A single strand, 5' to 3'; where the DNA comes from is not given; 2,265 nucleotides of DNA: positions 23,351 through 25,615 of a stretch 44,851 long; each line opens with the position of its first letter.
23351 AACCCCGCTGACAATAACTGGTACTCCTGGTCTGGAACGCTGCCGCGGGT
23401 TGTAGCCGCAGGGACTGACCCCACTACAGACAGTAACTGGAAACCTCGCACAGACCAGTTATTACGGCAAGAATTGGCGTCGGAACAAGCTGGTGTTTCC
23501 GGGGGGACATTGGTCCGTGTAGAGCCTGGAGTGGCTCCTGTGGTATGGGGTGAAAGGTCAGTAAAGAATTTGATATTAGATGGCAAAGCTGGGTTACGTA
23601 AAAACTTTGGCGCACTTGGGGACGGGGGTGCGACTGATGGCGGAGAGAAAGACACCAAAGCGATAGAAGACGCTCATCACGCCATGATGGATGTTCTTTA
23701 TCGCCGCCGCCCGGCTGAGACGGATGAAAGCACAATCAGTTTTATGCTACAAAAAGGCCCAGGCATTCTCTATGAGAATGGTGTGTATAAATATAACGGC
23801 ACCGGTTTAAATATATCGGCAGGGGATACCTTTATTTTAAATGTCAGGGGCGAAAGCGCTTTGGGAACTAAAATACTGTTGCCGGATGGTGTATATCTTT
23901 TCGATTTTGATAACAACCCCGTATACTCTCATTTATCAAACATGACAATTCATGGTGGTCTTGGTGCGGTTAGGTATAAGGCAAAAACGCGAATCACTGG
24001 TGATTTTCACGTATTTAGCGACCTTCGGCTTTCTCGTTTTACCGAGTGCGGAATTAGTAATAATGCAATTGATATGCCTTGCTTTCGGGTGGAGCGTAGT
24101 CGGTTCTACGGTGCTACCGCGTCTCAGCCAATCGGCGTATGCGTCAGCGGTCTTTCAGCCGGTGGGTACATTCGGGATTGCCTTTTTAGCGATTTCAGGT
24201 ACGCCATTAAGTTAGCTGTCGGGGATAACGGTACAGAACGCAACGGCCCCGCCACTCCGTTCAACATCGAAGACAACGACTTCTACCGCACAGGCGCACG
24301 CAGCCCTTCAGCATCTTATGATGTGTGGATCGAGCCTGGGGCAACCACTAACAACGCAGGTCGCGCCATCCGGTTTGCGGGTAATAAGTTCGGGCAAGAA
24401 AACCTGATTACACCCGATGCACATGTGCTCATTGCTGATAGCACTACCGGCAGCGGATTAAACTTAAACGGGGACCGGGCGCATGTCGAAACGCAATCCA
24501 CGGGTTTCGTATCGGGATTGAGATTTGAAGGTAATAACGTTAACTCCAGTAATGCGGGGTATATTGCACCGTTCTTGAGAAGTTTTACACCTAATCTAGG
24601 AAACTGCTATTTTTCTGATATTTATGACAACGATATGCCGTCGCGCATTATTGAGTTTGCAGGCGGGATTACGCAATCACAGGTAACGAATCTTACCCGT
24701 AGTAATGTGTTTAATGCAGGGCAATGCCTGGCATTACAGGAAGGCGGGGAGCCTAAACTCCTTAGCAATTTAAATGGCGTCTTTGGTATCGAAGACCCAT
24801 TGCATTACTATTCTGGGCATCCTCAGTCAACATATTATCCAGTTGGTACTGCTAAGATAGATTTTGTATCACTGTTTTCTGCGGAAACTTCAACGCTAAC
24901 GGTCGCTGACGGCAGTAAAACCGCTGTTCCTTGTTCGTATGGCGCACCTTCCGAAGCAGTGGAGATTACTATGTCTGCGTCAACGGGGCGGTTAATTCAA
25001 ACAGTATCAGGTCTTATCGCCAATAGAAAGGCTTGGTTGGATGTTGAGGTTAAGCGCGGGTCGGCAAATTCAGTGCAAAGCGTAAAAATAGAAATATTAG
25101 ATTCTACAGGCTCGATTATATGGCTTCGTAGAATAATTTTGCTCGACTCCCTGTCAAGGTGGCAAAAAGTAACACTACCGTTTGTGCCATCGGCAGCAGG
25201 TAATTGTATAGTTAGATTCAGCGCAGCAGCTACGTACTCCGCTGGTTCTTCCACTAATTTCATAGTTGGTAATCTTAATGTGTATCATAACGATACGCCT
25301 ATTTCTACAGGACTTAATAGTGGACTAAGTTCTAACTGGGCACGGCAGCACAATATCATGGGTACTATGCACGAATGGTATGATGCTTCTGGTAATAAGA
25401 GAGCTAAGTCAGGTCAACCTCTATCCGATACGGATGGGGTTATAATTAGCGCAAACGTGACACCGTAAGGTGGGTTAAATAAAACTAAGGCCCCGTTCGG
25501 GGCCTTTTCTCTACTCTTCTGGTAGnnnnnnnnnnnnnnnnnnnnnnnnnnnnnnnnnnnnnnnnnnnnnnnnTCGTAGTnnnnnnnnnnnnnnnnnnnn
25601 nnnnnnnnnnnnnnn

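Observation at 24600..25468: Compositionally distinct C-terminal portion of the tailspike suggests a swapped receptor-binding domain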

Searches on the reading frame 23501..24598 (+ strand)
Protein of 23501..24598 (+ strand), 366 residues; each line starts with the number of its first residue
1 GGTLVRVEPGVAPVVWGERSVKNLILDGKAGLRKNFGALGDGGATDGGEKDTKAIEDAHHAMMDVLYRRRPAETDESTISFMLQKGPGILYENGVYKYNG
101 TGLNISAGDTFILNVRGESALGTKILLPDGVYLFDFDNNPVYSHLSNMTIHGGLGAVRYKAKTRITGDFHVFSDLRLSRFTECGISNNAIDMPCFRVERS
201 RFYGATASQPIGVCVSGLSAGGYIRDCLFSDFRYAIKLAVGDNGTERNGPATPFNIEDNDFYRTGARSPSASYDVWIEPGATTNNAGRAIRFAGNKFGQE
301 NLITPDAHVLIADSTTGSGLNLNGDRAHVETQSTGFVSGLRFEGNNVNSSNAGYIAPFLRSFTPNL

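Call 11: search_dna_similar(query=window:23501-24598:+, collection=phages, mode=protein, max_rows=40, max_evalue=0.001)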
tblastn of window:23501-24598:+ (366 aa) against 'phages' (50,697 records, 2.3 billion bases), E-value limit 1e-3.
Records with a match: 16; places in all: 18; records where one place covers at least 80% of the query: 12.
Best place of each record, by identity: 80-90% 1; 60-80% 9; <60% 6.
By first word of the organism name: Klebsiella 7; Escherichia 5; Gamaleyavirus 2; Acinetobacter 1; Vectrevirus 1.
By host as written in the record: - 4; Escherichia coli 4; Klebsiella pneumoniae subsp. pneumoniae 2; Acinetobacter pittii 1; Escherichia coli 24-32n 1; Klebsiella oxytoca 1; Klebsiella pneumoniae 1; Klebsiella pneumoniae ATCC 700603 1; and 1 more.
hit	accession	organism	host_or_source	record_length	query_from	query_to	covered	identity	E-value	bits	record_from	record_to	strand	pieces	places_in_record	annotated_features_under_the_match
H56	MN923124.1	Acinetobacter phage LAPP1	Acinetobacter pittii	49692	1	366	100%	89.4%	0e+0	661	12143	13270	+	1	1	putative prophage endo-N-neuraminidase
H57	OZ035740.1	Gamaleyavirus AN24P2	-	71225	1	366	100%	62.2%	4e-139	442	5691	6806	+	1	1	record has no annotation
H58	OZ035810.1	Gamaleyavirus AN24P2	-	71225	1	366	100%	62.2%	4e-139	442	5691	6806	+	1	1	record has no annotation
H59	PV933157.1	Escherichia phage 24-32N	Escherichia coli 24-32n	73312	1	366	100%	62.2%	1e-138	440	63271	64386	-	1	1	tail fiber protein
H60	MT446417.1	Escherichia virus TH49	Escherichia coli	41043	1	366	100%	62.1%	4e-143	453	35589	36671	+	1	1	record has no annotation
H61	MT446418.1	Escherichia virus TH50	Escherichia coli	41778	1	366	100%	62.1%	4e-143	453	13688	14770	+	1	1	record has no annotation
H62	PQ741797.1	Klebsiella phage vB_KoxiM_BaqKoxi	Klebsiella oxytoca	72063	1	366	100%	61.9%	4e-139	442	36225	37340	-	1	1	hypothetical protein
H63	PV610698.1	Klebsiella phage MT09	Klebsiella pneumoniae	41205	1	366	100%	61.9%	6e-143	453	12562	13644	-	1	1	record has no annotation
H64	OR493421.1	Klebsiella phage YC1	Klebsiella pneumoniae ATCC 700603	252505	12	366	97%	56.1%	2e-112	365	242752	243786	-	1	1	hypothetical protein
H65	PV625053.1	Klebsiella phage vB_Kpn_004_Koku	Klebsiella pneumoniae subsp. pneumoniae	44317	3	366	99%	54.4%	9e-118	380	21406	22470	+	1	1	tail protein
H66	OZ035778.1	Vectrevirus NIC06P3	-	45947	3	366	99%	54.4%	3e-116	376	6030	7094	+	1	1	record has no annotation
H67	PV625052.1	Klebsiella phage vB_Kpn_003_Koku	Klebsiella pneumoniae subsp. pneumoniae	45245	3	366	99%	52.7%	1e-115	374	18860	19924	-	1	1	hypothetical protein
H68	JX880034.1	Escherichia phage IME11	Escherichia coli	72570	169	366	54%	70.5%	1e-86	291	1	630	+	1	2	hypothetical protein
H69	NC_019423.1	Escherichia phage IME11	Escherichia coli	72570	169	366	54%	70.5%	1e-86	291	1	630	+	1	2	hypothetical protein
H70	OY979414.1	Klebsiella phage vB_Kpn_K61PH164C1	-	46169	93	361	73%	27.1%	1e-8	63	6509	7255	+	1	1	tail spike protein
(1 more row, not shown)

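Call 50: search_protein_families(library=phrogs, proteins=[window:23501-24598:+], max_evalue=0.01)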
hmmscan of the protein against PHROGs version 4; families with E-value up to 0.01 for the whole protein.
window:23501-24598:+ (366 aa): 0 families

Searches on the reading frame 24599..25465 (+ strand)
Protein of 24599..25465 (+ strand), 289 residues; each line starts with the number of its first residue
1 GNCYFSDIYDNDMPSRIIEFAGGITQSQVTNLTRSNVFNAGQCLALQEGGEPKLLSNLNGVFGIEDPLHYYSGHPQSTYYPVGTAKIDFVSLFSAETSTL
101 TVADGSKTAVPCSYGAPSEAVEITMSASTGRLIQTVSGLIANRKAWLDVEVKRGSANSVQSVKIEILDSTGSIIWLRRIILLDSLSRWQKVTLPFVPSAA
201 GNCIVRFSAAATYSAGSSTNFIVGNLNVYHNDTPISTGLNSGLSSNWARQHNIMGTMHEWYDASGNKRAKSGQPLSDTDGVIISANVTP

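Call 12: search_dna_similar(query=window:24599-25465:+, collection=phages, mode=protein, max_rows=40, max_evalue=0.001)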
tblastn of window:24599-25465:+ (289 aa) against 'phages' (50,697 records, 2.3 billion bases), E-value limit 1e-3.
Records with a match: 14; places in all: 14; records where one place covers at least 80% of the query: 14.
Best place of each record, by identity: 90-95% 1; <60% 13.
By first word of the organism name: Escherichia 5; Klebsiella 5; Gamaleyavirus 2; Acinetobacter 1; Vectrevirus 1.
By host as written in the record: Escherichia coli 4; - 3; Klebsiella pneumoniae subsp. pneumoniae 2; Acinetobacter pittii 1; Klebsiella oxytoca 1; Escherichia coli 24-32n 1; Klebsiella pneumoniae ATCC 700603 1; Klebsiella pneumoniae 1.
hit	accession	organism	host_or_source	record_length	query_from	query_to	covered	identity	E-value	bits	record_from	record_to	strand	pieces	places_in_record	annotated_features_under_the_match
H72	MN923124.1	Acinetobacter phage LAPP1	Acinetobacter pittii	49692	1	289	100%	91.7%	3e-158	493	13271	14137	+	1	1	putative prophage endo-N-neuraminidase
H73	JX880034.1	Escherichia phage IME11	Escherichia coli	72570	1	286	99%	57.3%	1e-86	288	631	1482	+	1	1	hypothetical protein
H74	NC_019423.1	Escherichia phage IME11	Escherichia coli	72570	1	286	99%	57.3%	1e-86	288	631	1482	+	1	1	hypothetical protein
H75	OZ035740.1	Gamaleyavirus AN24P2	-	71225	1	286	99%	57.3%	2e-86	287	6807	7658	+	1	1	record has no annotation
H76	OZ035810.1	Gamaleyavirus AN24P2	-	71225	1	286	99%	57.3%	2e-86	287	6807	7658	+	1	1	record has no annotation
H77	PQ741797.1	Klebsiella phage vB_KoxiM_BaqKoxi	Klebsiella oxytoca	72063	1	286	99%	57.3%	2e-86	287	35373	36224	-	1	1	hypothetical protein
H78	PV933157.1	Escherichia phage 24-32N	Escherichia coli 24-32n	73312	1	286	99%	56.3%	2e-84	281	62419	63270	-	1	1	tail fiber protein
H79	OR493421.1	Klebsiella phage YC1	Klebsiella pneumoniae ATCC 700603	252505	1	287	99%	53.0%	1e-78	265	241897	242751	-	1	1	hypothetical protein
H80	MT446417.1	Escherichia virus TH49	Escherichia coli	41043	1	289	100%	52.6%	8e-86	285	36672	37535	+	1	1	record has no annotation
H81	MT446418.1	Escherichia virus TH50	Escherichia coli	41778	1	289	100%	52.6%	8e-86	285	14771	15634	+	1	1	record has no annotation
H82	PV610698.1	Klebsiella phage MT09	Klebsiella pneumoniae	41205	1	289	100%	51.9%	3e-85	283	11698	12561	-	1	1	record has no annotation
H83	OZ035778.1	Vectrevirus NIC06P3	-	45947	1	285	99%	50.5%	3e-76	258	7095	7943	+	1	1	record has no annotation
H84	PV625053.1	Klebsiella phage vB_Kpn_004_Koku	Klebsiella pneumoniae subsp. pneumoniae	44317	1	285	99%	49.8%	1e-75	256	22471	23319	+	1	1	tail protein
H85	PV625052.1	Klebsiella phage vB_Kpn_003_Koku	Klebsiella pneumoniae subsp. pneumoniae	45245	1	285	99%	45.6%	3e-68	234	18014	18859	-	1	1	hypothetical protein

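Call 40: predict_structure(alignment_id=A2)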
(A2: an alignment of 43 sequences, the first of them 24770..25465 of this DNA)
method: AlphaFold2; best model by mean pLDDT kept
length: 232 residues; sequences in the alignment: 43
mean_pLDDT: 82.9   pTM: 0.73
mean pLDDT of the five models: 82.9, 82.7, 82.3, 81.2, 79.3
residues with pLDDT >= 90: 106; 70-90: 76; 50-70: 44; < 50: 6
segments of 3 or more residues with pLDDT < 50: 1-3
pLDDT, mean of each block of 10 residues (from residue 1): 53 62 59 82 96 85 94 96 91 92 96 94 90 91 96 88 94 80 53 69 83 82 84 54
secondary structure, 60 per line:
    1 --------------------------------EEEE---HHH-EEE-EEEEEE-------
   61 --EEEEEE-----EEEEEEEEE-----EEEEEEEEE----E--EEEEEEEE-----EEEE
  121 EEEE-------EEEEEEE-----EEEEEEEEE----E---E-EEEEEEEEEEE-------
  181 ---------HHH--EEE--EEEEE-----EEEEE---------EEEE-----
elements in order: E33-36 E44-46 E48-53 E63-68 E74-82 E88-96 E104-111 E117-124 E132-138 E144-152 E163-173 E195-197 E200-204 E210-214 E224-227

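Call 50: search_protein_families(library=phrogs, proteins=[window:24599-25465:+], max_evalue=0.01)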
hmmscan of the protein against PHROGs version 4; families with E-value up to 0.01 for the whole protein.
window:24599-25465:+ (289 aa): 0 families

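Call 57: search_solved_structures(query=A2, max_evalue=1)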
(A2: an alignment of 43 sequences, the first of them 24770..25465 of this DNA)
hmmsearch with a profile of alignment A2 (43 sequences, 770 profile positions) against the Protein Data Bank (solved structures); distinct sequences matched with E-value up to 1: 9.
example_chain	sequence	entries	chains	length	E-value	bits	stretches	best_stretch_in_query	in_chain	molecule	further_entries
5m5z_A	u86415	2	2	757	0.00011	23.9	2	156-180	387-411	Beta-1,3-glucanase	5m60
7b8b_A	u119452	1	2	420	0.00052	21.7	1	155-180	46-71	Polygalacturonase ADPG2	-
5js4_A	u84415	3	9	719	0.00098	20.8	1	81-178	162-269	phiAB6 tailspike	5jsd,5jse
7b7a_A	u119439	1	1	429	0.0069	18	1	157-182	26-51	Pectin lyase-like superfamily protein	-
8ikx_A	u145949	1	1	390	0.01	17.4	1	157-182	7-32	Pectin lyase-like superfamily protein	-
2c2f_A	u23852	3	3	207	0.019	16.5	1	137-199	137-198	DNA-BINDING STRESS RESPONSE PROTEIN | DNA-binding stress response protein, Dps family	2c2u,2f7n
8xfq_A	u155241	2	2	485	0.033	15.7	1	156-186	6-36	mannuronan 5-epimerase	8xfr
8ja4_A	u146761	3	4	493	0.033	15.7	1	156-186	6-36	mannuronan 5-epimerase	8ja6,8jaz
3eqn_A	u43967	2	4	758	0.39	12.2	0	156-176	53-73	Glucan 1,3-beta-glucosidase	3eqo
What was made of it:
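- On Pectin-lyase-fold (right-handed parallel beta-helix) polysaccharide depolymerase tailspikes: Only the cap motif aligns to PDB pectin-lyase-fold enzymes (E 1e-4 to 0.03, profile positions 155-186; call 57).
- Tried and rejected: A profile search matches only the cap motif (call 57).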

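Call 66: get_annotated_region(hit=H80, flank=1500)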
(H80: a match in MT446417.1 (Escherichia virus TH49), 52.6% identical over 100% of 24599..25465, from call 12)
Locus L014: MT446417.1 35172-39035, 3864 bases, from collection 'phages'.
description: UNVERIFIED: Escherichia virus TH49, complete genome.
organism: Escherichia virus TH49 (NCBI taxid 2736334)
taxonomy: Viruses; Duplodnaviria; Heunggongvirae; Uroviricota; Caudoviricetes; Autographiviridae; Studiervirinae; Przondovirus
host: Escherichia coli; source: raw sewage; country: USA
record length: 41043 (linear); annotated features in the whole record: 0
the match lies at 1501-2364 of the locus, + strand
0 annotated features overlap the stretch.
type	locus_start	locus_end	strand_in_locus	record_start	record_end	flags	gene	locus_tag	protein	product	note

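Call 67: get_annotated_region(hit=H75, flank=1500)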
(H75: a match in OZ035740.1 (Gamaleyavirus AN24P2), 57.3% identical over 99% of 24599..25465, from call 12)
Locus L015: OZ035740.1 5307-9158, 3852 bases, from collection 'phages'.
description: Gamaleyavirus AN24P2 genome assembly, chromosome: 1.
organism: Gamaleyavirus AN24P2 (NCBI taxid 3108112)
taxonomy: Viruses; Duplodnaviria; Heunggongvirae; Uroviricota; Caudoviricetes; Schitoviridae; Enquatrovirinae; Gamaleyavirus
host: -; source: -; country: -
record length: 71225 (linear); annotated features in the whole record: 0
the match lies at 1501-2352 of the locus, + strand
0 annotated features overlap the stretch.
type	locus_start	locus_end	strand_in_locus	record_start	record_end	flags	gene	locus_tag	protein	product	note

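Call 68: get_annotated_region(hit=H84, flank=1500)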
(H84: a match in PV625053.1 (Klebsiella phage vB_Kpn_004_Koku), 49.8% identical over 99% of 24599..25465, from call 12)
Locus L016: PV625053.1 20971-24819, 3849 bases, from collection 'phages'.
description: Klebsiella phage vB_Kpn_004_Koku, complete genome.
organism: Klebsiella phage vB_Kpn_004_Koku (NCBI taxid 3423635)
taxonomy: Viruses; Duplodnaviria; Heunggongvirae; Uroviricota; Caudoviricetes; Autographivirales; Autosignataviridae; Molineuxvirinae; Ulipvirus
host: Klebsiella pneumoniae subsp. pneumoniae; source: outside drainage of Mephi Hospital; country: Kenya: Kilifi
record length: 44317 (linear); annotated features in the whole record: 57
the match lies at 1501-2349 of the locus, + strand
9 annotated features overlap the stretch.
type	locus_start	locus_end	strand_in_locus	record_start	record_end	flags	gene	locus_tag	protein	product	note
CDS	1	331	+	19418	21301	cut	-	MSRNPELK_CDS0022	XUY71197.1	tail protein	tail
CDS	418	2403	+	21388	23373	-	-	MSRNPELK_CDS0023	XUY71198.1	tail protein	tail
CDS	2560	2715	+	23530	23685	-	-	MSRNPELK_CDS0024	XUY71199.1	hypothetical protein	-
CDS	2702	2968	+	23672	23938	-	-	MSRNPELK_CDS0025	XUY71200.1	hypothetical protein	-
CDS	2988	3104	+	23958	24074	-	-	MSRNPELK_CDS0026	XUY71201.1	hypothetical protein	-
CDS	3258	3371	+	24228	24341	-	-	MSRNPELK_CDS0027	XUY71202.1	hypothetical protein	-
CDS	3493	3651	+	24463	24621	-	-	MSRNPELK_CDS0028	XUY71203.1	hypothetical protein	-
CDS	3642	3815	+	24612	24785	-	-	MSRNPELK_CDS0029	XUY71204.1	hypothetical protein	-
CDS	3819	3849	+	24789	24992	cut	-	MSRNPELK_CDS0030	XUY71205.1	hypothetical protein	-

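Call 69: get_annotated_region(hit=H79, flank=1500)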
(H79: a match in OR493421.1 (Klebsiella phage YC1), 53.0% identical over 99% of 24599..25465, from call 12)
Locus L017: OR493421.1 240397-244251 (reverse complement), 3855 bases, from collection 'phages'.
description: Klebsiella phage YC1, complete genome.
organism: Klebsiella phage YC1 (NCBI taxid 3076791)
taxonomy: Viruses; Duplodnaviria; Heunggongvirae; Uroviricota; Caudoviricetes
host: Klebsiella pneumoniae ATCC 700603; source: -; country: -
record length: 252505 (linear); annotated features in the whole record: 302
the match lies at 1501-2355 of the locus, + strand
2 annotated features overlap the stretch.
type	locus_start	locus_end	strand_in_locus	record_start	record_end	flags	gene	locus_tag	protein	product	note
CDS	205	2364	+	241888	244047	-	-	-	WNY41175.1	hypothetical protein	-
CDS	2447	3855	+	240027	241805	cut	-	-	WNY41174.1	hypothetical protein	-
